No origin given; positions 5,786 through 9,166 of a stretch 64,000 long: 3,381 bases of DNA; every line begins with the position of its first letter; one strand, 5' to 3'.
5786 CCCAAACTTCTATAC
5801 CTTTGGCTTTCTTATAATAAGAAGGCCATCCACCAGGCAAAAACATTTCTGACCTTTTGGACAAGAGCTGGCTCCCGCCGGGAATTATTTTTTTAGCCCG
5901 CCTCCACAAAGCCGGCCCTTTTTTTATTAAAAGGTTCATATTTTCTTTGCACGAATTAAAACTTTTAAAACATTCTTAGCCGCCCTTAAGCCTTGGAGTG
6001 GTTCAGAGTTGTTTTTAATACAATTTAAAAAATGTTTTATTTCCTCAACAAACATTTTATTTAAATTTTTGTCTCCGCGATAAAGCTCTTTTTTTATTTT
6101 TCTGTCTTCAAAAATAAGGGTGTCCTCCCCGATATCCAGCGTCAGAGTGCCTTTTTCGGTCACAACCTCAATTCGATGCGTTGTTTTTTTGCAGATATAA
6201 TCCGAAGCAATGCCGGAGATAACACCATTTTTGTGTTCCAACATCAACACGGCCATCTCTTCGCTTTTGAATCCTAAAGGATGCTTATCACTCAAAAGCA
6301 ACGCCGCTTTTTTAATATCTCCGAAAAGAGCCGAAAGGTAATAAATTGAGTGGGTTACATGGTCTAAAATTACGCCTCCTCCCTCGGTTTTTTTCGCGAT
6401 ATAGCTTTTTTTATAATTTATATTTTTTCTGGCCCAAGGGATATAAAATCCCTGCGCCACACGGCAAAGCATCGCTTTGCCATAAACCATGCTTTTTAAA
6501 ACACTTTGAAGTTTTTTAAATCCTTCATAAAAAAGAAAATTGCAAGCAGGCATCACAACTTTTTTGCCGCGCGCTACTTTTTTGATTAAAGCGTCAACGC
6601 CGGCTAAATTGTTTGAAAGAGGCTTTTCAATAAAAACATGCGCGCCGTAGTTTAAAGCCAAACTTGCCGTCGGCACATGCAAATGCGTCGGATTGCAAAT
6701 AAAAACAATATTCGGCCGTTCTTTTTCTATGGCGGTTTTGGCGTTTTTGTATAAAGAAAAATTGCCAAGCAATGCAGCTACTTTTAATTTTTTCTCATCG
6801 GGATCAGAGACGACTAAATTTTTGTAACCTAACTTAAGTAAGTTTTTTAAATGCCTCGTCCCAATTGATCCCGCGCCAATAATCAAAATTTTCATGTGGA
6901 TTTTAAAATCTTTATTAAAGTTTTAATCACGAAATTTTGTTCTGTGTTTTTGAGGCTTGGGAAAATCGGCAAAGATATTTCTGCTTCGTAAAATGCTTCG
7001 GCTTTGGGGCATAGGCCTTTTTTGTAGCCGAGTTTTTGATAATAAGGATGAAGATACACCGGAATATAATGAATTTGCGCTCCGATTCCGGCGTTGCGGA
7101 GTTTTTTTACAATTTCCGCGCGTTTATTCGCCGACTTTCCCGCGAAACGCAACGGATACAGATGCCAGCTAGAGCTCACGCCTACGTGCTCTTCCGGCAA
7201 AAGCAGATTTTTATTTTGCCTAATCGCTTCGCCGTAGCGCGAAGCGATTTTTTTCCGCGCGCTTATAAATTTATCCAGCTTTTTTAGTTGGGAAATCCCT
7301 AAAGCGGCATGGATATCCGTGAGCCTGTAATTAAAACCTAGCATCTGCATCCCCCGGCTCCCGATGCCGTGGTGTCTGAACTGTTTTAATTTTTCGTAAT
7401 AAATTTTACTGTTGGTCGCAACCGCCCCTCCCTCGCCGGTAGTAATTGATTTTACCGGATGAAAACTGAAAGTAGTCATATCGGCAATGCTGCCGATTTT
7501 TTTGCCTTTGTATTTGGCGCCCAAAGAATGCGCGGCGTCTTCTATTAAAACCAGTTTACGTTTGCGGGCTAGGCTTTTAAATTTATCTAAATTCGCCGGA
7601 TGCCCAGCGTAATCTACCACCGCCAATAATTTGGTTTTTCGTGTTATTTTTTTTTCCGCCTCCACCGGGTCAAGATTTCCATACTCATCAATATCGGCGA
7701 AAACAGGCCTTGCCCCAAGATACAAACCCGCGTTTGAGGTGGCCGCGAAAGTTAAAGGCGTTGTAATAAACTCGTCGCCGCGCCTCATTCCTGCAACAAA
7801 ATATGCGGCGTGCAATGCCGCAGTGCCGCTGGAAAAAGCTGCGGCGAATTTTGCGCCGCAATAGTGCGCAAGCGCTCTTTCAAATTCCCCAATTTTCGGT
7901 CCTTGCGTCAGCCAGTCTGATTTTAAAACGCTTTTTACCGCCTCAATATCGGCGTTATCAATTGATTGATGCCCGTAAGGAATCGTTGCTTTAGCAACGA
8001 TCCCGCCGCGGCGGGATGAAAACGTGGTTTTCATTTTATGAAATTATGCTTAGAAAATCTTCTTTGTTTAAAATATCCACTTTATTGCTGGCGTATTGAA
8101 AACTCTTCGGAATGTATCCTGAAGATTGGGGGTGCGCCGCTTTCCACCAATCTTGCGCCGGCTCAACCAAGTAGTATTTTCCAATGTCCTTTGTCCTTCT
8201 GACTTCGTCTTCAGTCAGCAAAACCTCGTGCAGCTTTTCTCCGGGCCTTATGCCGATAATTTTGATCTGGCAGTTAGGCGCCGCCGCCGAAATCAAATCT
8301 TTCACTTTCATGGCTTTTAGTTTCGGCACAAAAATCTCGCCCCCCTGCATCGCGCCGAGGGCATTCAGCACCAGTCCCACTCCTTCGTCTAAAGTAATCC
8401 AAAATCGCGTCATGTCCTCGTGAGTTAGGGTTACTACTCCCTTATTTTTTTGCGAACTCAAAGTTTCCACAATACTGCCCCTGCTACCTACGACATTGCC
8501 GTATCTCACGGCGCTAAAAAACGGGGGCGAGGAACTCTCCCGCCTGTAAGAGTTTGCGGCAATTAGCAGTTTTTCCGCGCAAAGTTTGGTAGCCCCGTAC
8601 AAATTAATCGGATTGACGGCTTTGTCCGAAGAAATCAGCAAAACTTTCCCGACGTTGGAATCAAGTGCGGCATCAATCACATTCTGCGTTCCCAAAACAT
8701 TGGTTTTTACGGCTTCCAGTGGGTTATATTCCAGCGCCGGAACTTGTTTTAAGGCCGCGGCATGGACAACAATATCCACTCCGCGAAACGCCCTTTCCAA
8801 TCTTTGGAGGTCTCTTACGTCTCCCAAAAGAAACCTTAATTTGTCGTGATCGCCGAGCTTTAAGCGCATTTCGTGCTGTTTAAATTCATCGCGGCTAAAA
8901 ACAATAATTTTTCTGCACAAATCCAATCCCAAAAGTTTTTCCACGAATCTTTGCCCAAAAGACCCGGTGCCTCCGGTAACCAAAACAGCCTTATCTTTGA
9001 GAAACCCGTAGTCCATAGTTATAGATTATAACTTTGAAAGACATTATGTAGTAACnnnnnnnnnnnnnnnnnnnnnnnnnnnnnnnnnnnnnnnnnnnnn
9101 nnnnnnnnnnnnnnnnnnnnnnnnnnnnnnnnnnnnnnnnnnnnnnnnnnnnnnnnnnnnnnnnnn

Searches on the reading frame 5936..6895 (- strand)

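Call 37: search_protein_families(library=pfam, proteins=[window:5936-6895:-], max_evalue=0.00001)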
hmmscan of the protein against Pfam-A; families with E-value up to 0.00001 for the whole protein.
window:5936-6895:- (319 aa): 3 families
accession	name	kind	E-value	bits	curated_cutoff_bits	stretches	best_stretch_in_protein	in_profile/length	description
PF01408.29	GFO_IDH_MocA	-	5.2e-19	69.5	24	1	1-116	1-118/120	Oxidoreductase family, NAD-binding Rossmann fold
PF22725.1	GFO_IDH_MocA_C3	-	3.6e-13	50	27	1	126-251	1-123/124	GFO/IDH/MocA C-terminal domain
PF02894.22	GFO_IDH_MocA_C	-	3.3e-10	40.6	22.9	1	168-315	35-205/218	Oxidoreductase family, C-terminal alpha/beta domain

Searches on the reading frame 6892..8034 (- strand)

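Call 37: search_protein_families(library=pfam, proteins=[window:6892-8034:-], max_evalue=0.00001)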
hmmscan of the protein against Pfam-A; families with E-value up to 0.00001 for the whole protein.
window:6892-8034:- (380 aa): 3 families
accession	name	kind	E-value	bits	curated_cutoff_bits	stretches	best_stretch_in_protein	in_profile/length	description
PF01041.23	DegT_DnrJ_EryC1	-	2.3e-116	389.4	19.8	1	24-373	2-359/360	DegT/DnrJ/EryC1/StrS aminotransferase family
PF01212.27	Beta_elim_lyase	-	2.3e-08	34.1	27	1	46-275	32-234/288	Beta-eliminating lyase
PF00266.25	Aminotran_5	-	4.8e-06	26.2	21.5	1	68-192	68-200/371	Aminotransferase class-V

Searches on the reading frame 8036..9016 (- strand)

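Call 37: search_protein_families(library=pfam, proteins=[window:8036-9016:-], max_evalue=0.00001)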
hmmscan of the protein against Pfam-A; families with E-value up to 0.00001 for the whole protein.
window:8036-9016:- (326 aa): 8 families
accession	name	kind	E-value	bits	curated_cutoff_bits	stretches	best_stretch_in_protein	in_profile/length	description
PF02719.21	Polysacc_synt_2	-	9.5e-97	324.1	20.2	1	11-285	1-292/293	Polysaccharide biosynthesis protein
PF01370.27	Epimerase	-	1.7e-23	83.7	20.9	1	11-222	1-227/240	NAD dependent epimerase/dehydratase family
PF01073.25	3Beta_HSD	-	7.4e-20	71.6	22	1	12-136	1-122/280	3-beta hydroxysteroid dehydrogenase/isomerase family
PF16363.11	GDP_Man_Dehyd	-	6.7e-15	55.8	27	1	12-132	1-131/332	GDP-mannose 4,6 dehydratase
PF13460.12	NAD_binding_10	-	1.6e-10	41.6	27.2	1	15-134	1-102/184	NAD(P)H-binding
PF07993.18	NAD_binding_4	-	7.7e-10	38.8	20.1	1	13-136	1-142/258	Male sterility protein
PF04321.23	RmlD_sub_bind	-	2.6e-09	37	27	1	11-154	3-139/287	RmlD substrate binding domain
PF00106.31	adh_short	-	3.7e-09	36.8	26.6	1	9-150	1-159/195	short chain dehydrogenase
